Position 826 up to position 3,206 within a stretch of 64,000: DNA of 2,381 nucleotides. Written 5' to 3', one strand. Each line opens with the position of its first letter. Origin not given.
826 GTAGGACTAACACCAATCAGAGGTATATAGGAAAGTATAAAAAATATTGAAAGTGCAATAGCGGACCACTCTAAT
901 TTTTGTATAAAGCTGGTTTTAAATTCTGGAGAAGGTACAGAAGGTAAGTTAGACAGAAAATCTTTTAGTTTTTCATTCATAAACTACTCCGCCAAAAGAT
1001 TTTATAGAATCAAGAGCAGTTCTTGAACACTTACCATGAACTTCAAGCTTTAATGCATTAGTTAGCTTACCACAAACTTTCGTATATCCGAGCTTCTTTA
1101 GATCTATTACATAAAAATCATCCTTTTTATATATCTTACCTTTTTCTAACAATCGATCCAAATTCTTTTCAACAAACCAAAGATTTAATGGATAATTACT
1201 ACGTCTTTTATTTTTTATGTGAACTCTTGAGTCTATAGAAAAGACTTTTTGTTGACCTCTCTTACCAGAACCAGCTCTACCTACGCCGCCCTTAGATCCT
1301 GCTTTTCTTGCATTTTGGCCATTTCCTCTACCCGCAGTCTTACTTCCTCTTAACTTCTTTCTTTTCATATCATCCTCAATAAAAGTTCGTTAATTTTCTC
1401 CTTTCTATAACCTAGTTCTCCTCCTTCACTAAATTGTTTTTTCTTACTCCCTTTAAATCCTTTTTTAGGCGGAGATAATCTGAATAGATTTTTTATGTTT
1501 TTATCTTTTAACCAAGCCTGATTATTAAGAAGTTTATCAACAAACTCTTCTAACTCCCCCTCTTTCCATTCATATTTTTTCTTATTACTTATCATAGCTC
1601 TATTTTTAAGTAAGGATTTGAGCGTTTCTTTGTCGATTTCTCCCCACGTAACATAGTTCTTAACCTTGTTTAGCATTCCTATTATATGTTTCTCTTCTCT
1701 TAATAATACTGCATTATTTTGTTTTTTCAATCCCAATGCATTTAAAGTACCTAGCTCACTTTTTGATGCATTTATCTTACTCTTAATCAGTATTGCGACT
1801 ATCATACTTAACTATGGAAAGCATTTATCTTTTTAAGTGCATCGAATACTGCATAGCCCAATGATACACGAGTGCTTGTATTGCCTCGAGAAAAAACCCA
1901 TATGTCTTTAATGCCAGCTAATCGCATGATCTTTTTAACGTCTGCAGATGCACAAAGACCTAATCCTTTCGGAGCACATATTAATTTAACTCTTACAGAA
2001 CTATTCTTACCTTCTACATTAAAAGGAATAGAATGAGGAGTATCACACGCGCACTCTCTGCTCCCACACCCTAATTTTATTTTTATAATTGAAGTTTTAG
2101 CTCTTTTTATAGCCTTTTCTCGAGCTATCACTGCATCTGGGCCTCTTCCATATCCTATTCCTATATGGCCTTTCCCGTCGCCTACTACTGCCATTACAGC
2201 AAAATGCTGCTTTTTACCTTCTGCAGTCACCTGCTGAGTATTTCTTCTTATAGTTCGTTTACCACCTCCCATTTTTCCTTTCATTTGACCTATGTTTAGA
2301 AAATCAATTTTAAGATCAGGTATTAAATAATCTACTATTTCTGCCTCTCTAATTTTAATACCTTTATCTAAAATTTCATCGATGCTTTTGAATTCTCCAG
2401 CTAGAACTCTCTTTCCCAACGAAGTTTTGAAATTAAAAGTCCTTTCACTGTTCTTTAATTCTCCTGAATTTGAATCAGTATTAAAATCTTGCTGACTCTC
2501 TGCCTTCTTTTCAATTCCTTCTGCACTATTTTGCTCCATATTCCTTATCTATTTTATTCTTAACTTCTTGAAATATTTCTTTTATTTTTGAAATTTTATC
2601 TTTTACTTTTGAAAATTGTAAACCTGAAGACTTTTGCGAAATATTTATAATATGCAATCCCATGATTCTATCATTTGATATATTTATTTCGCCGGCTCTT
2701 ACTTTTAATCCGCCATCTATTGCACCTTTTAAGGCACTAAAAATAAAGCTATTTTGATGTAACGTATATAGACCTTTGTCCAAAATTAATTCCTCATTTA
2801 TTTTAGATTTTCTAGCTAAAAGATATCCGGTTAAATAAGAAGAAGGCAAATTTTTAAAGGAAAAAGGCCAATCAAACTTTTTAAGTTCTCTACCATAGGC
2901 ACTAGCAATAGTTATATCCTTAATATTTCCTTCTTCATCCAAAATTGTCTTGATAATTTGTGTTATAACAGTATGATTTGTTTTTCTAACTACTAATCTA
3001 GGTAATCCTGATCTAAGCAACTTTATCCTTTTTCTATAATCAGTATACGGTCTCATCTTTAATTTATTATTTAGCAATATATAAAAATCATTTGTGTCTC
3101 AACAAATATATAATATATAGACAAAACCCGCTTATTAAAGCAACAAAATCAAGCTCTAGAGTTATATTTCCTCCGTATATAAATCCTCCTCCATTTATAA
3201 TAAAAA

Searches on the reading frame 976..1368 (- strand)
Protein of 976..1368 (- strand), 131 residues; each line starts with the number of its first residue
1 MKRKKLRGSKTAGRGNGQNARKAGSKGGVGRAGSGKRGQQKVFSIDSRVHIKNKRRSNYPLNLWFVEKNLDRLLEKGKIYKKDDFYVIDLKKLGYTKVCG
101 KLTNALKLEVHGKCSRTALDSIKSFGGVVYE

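Call 63: search_protein_families(library=pfam, proteins=[window:976-1368:-], max_evalue=0.001)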
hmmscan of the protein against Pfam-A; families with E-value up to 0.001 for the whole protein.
window:976-1368:- (131 aa): 1 family
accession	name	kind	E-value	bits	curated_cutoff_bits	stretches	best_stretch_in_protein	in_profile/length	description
PF00828.25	Ribosomal_L27A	-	2e-06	28.6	21.5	1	69-129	6-71/72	Ribosomal proteins 50S-L15, 50S-L18e, 60S-L27A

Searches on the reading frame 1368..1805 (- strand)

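Call 63: search_protein_families(library=pfam, proteins=[window:1368-1805:-], max_evalue=0.001)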
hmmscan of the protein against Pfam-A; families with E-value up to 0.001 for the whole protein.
window:1368-1805:- (146 aa): 1 family
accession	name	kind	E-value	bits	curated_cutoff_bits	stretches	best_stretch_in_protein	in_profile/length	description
PF00327.25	Ribosomal_L30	-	2.1e-10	40.7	23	1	5-52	4-51/51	Ribosomal protein L30p/L7e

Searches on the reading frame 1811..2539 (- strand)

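Call 63: search_protein_families(library=pfam, proteins=[window:1811-2539:-], max_evalue=0.001)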
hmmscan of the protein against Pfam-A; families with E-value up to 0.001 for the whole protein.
window:1811-2539:- (243 aa): 2 families
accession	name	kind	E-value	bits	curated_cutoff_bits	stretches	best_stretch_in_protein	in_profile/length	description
PF03719.21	Ribosomal_S5_C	-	4.2e-16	58.6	21.5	1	177-241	1-64/71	Ribosomal protein S5, C-terminal domain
PF00333.26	Ribosomal_S5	-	3e-15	56.4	27.1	1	99-155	9-65/65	Ribosomal protein S5, N-terminal domain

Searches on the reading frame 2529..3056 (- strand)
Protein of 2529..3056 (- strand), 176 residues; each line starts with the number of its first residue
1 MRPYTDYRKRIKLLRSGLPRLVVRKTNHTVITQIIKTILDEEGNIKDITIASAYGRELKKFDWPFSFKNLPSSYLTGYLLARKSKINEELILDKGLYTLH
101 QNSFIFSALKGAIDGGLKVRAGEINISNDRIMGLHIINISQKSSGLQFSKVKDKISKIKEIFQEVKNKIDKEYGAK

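Call 63: search_protein_families(library=pfam, proteins=[window:2529-3056:-], max_evalue=0.001)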
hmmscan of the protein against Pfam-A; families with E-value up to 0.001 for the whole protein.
window:2529-3056:- (176 aa): 1 family
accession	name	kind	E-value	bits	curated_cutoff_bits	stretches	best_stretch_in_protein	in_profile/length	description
PF17144.9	Ribosomal_L5e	-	8.3e-17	62.2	27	1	5-84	15-96/163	Ribosomal large subunit proteins 60S L5, and 50S L18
